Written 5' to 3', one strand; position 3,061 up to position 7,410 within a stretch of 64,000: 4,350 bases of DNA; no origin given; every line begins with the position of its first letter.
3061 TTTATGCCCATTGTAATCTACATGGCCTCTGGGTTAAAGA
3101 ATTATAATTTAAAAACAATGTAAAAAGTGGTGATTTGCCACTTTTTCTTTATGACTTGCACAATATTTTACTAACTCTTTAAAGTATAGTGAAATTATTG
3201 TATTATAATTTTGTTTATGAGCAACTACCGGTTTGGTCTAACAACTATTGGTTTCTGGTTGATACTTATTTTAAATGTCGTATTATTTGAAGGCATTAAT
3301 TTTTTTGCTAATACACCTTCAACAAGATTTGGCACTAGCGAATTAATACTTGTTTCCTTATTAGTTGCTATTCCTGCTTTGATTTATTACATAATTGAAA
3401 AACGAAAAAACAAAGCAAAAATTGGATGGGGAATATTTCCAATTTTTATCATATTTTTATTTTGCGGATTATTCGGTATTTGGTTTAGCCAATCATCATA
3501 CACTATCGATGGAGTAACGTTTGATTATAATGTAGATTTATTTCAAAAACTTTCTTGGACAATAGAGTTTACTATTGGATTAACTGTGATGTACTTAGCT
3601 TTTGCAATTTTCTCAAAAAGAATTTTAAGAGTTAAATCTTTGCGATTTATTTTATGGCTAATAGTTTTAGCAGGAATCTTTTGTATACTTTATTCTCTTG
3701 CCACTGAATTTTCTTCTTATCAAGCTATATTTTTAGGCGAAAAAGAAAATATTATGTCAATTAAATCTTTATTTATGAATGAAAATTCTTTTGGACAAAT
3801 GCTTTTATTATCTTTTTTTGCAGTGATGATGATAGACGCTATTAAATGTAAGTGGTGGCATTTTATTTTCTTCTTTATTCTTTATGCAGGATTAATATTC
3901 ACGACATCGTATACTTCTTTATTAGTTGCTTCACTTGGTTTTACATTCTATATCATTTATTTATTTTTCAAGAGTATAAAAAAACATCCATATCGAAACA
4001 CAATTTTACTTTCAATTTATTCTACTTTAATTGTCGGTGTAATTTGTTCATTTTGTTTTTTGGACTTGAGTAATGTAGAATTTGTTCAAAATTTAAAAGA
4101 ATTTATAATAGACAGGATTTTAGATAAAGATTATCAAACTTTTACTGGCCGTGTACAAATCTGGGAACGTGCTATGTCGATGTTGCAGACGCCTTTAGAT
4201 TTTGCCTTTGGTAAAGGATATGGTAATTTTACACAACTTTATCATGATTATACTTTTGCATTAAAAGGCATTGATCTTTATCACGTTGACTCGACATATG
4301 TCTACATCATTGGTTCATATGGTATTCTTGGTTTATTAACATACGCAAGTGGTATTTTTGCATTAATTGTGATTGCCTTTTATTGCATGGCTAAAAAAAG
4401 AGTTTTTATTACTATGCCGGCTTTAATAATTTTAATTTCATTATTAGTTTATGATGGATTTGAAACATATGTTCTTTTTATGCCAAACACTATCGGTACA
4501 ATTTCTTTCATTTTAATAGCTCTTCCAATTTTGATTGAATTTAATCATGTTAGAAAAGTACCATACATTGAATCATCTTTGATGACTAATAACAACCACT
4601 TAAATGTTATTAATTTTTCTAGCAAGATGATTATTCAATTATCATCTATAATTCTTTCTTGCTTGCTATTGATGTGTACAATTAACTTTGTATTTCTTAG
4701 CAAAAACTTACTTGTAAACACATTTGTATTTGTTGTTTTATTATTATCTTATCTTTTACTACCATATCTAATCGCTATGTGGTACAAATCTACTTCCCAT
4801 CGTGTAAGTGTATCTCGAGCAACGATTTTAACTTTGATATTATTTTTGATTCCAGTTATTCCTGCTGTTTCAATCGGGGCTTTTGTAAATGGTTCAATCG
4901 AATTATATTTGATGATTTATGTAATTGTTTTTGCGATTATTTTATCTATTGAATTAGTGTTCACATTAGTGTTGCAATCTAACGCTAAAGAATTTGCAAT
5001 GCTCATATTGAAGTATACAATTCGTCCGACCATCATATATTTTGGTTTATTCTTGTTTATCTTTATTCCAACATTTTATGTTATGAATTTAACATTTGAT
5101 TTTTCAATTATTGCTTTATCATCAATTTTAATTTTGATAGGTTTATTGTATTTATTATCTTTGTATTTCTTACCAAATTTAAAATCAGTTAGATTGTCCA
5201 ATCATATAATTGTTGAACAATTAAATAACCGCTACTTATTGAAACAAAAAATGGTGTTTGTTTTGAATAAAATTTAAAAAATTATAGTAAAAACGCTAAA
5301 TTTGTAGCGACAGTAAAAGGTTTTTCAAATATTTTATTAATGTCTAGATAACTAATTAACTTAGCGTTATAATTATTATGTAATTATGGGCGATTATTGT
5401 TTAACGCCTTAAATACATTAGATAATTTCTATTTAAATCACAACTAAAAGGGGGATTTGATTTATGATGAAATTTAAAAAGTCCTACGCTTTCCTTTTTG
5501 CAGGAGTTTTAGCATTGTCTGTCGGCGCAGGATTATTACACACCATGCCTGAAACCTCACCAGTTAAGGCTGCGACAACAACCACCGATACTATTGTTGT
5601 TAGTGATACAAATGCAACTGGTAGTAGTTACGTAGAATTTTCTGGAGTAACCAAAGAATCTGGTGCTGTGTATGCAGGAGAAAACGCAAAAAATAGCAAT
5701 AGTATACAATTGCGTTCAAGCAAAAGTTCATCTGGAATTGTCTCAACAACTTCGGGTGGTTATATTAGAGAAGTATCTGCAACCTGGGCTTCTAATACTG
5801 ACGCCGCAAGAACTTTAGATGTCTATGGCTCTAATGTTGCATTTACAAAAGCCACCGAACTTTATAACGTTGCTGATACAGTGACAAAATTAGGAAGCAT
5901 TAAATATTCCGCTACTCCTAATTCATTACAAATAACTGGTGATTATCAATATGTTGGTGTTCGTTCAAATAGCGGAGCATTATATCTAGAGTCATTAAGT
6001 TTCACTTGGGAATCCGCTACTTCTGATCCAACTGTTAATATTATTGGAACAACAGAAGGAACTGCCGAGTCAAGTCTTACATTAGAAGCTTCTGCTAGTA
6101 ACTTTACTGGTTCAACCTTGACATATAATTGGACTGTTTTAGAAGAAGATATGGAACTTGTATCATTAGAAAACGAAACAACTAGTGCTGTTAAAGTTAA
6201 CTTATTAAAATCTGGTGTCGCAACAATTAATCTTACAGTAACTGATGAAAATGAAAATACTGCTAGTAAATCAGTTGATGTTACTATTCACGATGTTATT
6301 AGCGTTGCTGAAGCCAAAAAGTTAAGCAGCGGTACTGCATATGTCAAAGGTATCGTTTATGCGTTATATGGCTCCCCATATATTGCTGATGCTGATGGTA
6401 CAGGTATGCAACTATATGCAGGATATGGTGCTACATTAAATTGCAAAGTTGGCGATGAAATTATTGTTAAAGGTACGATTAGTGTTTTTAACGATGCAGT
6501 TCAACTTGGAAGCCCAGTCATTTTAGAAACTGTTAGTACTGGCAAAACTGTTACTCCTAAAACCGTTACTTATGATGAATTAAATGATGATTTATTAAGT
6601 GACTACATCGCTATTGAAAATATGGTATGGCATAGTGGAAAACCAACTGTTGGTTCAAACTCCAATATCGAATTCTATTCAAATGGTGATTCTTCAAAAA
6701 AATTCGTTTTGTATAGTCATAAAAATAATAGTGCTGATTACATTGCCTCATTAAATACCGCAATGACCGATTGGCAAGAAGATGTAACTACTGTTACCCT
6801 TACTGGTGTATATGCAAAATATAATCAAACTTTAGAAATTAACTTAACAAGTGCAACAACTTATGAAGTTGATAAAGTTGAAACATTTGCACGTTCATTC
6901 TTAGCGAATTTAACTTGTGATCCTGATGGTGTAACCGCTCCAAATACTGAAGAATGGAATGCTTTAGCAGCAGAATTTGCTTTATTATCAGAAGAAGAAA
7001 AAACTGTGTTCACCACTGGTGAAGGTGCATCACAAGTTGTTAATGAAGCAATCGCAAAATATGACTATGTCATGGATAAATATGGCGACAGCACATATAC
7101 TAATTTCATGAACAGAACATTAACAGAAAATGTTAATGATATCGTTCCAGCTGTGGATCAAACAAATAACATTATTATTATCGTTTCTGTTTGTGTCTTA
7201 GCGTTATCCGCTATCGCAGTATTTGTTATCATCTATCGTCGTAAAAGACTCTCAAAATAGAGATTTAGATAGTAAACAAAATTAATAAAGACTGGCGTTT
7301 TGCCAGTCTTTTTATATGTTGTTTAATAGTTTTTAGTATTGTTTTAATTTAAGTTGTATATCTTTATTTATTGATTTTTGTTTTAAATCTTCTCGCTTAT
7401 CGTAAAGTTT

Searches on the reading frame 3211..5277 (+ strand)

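Call 103: search_protein_families(library=pfam, proteins=[window:3211-5277:+], max_evalue=0.00001)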
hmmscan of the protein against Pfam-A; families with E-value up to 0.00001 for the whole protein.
window:3211-5277:+ (688 aa): 1 family
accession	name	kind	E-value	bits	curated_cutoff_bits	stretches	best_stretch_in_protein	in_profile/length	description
PF04932.20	Wzy_C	-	1.3e-13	51.5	31.7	1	220-378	2-148/149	O-Antigen ligase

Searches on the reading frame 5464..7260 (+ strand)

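Call 103: search_protein_families(library=pfam, proteins=[window:5464-7260:+], max_evalue=0.00001)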
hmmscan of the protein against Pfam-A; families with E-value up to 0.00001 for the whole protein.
window:5464-7260:+ (598 aa): 1 family
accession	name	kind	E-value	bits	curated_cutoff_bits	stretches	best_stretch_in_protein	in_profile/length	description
PF22352.2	K319L-like_PKD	-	3.8e-10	40.1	27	1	202-275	11-84/84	K319L-like, PKD domain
